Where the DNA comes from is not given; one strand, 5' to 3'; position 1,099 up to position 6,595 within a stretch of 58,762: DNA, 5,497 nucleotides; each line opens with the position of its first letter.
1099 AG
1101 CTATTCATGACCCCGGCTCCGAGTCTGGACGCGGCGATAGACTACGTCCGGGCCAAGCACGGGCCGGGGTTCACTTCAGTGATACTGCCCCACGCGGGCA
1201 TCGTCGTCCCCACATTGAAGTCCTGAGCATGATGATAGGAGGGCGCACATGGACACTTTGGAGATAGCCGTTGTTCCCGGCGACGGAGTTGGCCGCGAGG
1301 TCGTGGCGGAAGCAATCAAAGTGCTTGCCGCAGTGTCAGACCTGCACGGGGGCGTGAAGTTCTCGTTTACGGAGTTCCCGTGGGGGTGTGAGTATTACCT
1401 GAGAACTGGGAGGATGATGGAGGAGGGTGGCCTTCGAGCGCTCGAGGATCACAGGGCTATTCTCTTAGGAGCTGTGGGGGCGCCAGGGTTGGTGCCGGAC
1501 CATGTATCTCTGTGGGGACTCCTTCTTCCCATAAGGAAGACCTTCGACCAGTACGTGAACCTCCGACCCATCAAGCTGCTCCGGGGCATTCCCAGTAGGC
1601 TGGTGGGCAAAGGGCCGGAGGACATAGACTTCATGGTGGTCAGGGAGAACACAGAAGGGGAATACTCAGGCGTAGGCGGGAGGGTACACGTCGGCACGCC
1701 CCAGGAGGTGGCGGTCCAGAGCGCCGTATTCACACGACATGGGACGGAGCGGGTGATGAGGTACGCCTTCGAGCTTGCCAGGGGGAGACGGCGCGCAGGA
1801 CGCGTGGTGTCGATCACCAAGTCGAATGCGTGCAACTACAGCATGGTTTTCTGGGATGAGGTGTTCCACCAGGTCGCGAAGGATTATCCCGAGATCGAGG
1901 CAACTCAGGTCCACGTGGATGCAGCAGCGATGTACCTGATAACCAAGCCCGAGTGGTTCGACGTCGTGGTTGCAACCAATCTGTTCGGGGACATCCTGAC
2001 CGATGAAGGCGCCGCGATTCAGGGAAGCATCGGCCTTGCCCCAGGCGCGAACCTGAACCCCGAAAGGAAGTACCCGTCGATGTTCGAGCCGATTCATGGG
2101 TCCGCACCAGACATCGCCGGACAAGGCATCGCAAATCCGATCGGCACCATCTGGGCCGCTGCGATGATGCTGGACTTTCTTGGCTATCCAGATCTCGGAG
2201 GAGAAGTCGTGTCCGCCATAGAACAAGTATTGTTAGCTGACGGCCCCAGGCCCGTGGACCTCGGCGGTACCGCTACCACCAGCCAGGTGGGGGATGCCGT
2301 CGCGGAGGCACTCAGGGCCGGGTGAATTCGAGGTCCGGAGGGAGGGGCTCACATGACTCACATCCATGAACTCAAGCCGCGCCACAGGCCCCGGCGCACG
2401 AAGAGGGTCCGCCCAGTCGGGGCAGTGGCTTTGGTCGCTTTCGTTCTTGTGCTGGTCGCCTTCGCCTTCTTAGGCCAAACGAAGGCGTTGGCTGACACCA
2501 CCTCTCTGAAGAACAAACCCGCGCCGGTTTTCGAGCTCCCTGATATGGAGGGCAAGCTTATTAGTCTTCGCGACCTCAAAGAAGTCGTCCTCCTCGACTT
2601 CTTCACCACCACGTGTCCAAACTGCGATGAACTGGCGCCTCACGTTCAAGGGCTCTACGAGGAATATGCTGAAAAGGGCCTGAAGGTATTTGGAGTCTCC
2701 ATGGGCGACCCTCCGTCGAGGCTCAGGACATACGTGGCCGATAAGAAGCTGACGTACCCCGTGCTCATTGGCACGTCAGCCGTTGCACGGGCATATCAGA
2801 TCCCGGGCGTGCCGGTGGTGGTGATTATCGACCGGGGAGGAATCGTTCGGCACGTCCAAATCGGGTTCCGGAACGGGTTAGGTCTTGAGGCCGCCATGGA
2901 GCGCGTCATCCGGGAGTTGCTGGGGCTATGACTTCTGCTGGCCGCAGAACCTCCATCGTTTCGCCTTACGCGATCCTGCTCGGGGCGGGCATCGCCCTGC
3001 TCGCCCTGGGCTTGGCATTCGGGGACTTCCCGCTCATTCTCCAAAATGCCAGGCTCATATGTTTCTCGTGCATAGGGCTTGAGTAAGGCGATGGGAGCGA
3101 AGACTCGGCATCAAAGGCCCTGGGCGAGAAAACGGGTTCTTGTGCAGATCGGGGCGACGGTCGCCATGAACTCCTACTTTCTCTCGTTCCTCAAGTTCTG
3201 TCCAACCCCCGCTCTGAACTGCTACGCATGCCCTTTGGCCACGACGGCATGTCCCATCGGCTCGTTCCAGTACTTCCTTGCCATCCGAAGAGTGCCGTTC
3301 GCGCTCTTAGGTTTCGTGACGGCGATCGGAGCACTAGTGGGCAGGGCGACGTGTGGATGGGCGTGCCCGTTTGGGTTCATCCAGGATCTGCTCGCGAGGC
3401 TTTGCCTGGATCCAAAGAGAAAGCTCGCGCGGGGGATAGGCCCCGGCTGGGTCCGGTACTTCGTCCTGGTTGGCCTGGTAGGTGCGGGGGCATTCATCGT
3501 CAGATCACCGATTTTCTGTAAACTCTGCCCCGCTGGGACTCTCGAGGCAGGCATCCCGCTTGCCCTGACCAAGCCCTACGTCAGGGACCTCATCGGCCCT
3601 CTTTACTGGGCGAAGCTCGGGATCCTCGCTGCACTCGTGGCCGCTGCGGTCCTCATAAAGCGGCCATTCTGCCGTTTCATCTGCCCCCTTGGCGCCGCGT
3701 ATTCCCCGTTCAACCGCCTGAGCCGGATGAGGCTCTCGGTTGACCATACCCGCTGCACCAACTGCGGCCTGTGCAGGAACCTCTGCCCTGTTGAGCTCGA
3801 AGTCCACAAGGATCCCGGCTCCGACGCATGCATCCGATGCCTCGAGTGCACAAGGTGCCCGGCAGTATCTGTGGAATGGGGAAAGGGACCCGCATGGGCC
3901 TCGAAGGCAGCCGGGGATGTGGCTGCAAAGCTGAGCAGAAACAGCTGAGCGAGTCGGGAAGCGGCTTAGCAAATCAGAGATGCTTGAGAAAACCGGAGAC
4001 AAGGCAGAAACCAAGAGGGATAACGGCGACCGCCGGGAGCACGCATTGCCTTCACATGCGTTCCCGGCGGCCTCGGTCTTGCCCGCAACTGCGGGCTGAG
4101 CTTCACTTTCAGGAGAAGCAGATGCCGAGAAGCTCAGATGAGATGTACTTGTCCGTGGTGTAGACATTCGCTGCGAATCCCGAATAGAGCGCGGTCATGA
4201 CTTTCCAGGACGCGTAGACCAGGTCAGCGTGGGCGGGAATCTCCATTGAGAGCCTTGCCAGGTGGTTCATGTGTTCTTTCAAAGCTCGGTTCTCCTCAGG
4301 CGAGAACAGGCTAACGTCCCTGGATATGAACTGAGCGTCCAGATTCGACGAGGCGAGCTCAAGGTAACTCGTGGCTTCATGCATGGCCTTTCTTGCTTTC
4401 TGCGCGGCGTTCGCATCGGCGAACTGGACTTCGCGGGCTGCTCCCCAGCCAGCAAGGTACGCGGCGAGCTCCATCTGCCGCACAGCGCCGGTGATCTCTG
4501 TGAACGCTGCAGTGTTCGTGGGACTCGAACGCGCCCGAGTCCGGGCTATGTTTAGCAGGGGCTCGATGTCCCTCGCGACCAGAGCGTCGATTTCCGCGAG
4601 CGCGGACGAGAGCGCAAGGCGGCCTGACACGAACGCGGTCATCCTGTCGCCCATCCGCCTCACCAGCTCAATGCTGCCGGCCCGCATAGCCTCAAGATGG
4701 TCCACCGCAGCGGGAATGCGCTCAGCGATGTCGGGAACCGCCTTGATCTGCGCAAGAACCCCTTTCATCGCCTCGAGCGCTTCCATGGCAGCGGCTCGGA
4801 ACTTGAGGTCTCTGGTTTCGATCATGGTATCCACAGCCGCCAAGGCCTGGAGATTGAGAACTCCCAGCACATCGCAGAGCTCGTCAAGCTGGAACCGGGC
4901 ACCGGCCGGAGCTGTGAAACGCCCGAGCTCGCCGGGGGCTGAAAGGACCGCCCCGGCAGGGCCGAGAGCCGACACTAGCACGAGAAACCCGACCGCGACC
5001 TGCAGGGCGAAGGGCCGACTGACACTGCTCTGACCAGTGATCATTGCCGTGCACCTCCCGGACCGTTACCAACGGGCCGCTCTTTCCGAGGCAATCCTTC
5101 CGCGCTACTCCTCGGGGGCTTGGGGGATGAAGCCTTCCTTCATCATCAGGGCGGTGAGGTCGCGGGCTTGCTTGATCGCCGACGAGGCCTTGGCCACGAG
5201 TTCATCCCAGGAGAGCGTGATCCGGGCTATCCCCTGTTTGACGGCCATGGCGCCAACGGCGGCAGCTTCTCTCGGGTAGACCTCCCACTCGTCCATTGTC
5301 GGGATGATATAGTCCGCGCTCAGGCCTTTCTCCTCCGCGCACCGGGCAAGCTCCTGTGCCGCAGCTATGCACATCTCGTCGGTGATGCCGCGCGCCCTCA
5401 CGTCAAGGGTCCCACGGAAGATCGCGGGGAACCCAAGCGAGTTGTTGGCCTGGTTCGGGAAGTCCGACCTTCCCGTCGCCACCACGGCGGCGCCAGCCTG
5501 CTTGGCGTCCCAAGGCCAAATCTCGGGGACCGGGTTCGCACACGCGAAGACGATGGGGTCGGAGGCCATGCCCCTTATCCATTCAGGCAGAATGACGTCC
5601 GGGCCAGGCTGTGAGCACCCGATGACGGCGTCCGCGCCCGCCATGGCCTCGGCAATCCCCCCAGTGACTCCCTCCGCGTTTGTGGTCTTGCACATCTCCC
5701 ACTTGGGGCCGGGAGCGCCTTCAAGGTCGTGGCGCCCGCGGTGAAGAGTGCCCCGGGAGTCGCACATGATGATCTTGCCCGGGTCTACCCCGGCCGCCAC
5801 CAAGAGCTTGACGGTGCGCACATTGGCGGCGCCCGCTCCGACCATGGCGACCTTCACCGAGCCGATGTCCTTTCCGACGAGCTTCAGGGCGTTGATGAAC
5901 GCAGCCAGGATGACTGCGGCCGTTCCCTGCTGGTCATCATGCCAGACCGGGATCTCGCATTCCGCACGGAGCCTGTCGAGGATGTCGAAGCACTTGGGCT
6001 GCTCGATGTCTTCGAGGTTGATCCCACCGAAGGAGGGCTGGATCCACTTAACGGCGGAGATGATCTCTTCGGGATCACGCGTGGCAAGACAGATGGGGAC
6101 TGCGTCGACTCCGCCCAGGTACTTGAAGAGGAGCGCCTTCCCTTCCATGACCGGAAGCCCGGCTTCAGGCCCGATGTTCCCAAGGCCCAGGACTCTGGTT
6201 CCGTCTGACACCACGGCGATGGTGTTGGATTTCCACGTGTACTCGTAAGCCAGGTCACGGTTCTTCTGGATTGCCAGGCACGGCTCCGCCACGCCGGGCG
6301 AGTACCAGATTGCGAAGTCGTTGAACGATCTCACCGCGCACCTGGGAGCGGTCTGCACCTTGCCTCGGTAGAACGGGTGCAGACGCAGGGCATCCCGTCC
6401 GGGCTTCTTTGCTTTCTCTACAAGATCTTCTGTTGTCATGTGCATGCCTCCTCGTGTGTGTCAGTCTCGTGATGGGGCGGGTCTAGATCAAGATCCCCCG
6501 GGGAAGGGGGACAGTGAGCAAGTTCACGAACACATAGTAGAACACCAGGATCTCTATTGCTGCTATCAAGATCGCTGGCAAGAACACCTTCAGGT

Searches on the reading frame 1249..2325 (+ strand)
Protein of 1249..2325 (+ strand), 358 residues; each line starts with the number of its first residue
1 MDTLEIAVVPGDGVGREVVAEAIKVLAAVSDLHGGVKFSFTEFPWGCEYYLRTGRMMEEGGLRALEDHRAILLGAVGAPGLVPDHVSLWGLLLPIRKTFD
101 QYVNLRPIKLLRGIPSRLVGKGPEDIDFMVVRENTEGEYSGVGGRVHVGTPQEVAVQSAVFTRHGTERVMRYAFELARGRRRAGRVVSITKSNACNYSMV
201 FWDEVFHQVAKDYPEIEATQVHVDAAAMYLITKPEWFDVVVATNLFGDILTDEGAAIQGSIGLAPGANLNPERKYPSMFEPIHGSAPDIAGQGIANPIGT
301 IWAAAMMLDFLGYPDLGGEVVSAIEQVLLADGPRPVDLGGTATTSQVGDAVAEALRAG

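Call 38: search_protein_families(library=pfam, proteins=[window:1249-2325:+], max_evalue=0.001)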
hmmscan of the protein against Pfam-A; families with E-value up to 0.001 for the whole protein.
window:1249-2325:+ (358 aa): 1 family
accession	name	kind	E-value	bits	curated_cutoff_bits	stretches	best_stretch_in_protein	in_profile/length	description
PF00180.25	Iso_dh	-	8.8e-92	308.5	27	1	6-351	2-348/348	Isocitrate/isopropylmalate dehydrogenase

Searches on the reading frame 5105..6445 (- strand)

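Call 38: search_protein_families(library=pfam, proteins=[window:5105-6445:-], max_evalue=0.001)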
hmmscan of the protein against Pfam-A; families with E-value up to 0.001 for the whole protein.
window:5105-6445:- (446 aa): 2 families
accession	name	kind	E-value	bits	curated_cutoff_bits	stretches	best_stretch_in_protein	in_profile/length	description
PF00390.24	malic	-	6.5e-28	98.2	23.1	1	42-160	18-182/182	Malic enzyme, N-terminal domain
PF03949.21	Malic_M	-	8.8e-22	78.1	23.5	1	173-388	2-243/258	Malic enzyme, NAD binding domain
